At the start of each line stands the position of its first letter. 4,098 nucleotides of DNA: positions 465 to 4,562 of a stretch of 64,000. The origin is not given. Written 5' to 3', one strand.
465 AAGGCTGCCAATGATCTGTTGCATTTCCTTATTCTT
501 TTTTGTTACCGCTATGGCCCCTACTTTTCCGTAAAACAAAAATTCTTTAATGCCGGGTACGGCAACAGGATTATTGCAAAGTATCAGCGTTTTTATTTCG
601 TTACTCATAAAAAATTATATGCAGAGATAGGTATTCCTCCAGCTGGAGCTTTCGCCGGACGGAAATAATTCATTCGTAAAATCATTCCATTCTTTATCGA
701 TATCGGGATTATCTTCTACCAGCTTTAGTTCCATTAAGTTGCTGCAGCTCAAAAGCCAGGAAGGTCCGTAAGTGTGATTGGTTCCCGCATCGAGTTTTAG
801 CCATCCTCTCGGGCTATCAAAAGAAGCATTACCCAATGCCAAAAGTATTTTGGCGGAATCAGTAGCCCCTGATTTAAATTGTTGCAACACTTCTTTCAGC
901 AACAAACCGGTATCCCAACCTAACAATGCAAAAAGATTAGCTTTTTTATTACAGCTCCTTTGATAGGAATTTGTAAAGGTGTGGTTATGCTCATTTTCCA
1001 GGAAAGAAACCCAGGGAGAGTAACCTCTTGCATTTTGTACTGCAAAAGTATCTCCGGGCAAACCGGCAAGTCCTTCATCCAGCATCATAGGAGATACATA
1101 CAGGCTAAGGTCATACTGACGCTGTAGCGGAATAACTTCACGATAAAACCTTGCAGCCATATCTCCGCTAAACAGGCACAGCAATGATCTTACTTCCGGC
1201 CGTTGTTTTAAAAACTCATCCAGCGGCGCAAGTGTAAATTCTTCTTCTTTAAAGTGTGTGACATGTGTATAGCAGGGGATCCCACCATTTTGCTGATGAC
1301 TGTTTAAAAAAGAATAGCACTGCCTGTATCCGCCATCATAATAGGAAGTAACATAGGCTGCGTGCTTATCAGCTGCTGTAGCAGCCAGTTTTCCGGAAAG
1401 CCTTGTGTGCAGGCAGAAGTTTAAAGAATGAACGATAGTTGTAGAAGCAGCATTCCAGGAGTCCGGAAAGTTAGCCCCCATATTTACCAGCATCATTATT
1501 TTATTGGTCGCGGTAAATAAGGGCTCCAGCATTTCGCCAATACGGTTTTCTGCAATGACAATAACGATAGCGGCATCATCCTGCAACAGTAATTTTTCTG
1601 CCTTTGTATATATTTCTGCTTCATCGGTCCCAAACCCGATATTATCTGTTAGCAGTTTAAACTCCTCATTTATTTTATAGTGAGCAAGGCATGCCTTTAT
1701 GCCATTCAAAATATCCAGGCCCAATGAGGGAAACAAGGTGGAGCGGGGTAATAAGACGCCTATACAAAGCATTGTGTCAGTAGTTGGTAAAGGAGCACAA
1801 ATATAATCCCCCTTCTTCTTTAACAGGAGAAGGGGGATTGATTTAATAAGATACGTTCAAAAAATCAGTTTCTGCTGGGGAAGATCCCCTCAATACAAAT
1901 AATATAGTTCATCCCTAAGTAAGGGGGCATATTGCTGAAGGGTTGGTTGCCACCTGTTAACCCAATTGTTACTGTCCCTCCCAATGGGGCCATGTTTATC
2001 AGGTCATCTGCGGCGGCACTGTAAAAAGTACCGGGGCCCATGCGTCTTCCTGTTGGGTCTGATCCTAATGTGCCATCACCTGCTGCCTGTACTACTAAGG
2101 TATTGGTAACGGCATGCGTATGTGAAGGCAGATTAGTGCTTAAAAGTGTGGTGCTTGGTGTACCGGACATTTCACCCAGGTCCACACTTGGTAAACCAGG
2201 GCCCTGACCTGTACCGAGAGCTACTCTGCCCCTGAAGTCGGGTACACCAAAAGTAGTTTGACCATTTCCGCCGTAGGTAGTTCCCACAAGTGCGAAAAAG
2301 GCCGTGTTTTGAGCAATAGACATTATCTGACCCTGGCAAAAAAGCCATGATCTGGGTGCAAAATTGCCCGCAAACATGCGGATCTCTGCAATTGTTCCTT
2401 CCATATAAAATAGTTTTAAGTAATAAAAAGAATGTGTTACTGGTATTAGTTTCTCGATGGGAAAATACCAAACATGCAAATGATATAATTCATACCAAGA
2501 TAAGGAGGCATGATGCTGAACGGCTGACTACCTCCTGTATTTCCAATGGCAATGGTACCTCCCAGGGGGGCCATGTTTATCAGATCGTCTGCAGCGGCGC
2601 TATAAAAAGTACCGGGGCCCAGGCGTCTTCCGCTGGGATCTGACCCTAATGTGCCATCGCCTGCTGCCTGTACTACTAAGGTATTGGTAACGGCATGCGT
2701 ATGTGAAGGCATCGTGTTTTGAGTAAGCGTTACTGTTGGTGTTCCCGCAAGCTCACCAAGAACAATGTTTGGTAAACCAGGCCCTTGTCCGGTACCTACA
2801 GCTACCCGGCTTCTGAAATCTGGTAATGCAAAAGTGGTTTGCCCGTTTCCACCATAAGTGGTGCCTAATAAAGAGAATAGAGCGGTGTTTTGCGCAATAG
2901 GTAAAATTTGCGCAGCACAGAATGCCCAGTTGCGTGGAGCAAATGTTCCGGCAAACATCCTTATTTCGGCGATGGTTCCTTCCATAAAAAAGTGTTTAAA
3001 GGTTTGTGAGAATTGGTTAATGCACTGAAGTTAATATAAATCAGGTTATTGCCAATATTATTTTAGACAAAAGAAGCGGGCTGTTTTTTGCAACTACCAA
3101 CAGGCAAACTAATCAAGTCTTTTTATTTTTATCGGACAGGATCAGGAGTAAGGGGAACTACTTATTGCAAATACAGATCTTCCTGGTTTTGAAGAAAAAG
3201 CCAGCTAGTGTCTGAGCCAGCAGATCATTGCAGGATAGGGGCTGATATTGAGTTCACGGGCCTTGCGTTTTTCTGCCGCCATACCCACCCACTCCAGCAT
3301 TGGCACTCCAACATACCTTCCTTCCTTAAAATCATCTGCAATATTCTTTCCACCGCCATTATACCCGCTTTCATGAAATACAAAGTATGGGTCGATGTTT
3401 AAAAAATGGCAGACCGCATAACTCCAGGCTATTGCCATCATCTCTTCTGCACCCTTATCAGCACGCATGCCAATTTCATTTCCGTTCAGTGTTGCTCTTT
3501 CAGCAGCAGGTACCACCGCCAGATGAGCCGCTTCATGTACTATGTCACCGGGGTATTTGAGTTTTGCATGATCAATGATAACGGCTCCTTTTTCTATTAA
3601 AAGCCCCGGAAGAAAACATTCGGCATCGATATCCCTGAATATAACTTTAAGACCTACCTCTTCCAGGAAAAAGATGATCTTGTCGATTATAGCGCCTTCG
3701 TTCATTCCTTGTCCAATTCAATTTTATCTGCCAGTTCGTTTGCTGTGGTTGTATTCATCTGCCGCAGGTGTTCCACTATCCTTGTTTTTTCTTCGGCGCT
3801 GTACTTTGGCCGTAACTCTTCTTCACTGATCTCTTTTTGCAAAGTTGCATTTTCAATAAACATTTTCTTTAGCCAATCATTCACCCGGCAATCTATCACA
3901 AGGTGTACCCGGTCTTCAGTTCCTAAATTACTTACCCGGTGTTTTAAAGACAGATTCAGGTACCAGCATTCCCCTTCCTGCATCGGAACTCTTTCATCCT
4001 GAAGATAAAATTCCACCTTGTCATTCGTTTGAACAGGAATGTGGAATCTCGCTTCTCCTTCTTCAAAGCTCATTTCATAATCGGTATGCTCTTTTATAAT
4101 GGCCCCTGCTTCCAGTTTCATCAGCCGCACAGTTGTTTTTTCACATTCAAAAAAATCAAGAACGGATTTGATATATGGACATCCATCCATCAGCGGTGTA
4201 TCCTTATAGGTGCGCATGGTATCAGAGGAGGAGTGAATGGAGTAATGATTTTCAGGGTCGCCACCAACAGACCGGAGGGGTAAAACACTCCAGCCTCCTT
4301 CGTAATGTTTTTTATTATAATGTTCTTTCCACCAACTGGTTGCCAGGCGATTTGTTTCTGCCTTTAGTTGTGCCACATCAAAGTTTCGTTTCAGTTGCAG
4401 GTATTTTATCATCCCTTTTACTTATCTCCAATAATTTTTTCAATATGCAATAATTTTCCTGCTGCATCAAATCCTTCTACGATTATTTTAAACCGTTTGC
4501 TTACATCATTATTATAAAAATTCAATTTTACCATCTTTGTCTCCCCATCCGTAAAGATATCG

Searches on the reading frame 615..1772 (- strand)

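Call 54: search_protein_families(library=pfam, proteins=[window:615-1772:-], max_evalue=0.00001)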
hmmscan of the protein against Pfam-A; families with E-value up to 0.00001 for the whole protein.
window:615-1772:- (385 aa): 1 family
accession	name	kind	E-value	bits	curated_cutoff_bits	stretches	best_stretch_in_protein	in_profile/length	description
PF13458.12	Peripla_BP_6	-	7.7e-17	62.4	31.7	1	4-342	4-337/343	Periplasmic binding protein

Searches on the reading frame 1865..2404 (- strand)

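Call 79: search_protein_families(library=pfam, proteins=[window:1865-2404:-], max_evalue=0.0001)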
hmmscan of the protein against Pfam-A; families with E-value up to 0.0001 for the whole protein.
window:1865-2404:- (179 aa): 1 family
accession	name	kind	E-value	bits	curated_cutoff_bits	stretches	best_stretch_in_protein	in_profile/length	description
PF07484.17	Collar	-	1.1e-26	93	24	1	7-61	2-56/57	Phage Tail Collar Domain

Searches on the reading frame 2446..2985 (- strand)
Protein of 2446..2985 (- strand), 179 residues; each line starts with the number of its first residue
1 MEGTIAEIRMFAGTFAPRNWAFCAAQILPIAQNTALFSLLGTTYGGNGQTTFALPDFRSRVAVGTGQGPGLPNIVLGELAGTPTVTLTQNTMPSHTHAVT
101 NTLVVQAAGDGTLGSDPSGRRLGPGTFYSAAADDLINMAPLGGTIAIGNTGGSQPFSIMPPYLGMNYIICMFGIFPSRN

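Call 79: search_protein_families(library=pfam, proteins=[window:2446-2985:-], max_evalue=0.0001)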
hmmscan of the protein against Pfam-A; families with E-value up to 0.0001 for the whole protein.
window:2446-2985:- (179 aa): 1 family
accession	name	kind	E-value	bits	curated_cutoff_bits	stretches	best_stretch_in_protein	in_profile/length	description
PF07484.17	Collar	-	9.9e-26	89.9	24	1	7-61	2-56/57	Phage Tail Collar Domain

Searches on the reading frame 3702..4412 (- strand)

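Call 79: search_protein_families(library=pfam, proteins=[window:3702-4412:-], max_evalue=0.0001)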
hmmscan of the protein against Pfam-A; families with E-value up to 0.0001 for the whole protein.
window:3702-4412:- (236 aa): 1 family
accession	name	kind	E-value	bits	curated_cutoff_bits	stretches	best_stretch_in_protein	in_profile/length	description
PF05118.21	Asp_Arg_Hydrox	-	4.3e-19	69.3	22.6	1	15-175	6-154/157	Aspartyl/Asparaginyl beta-hydroxylase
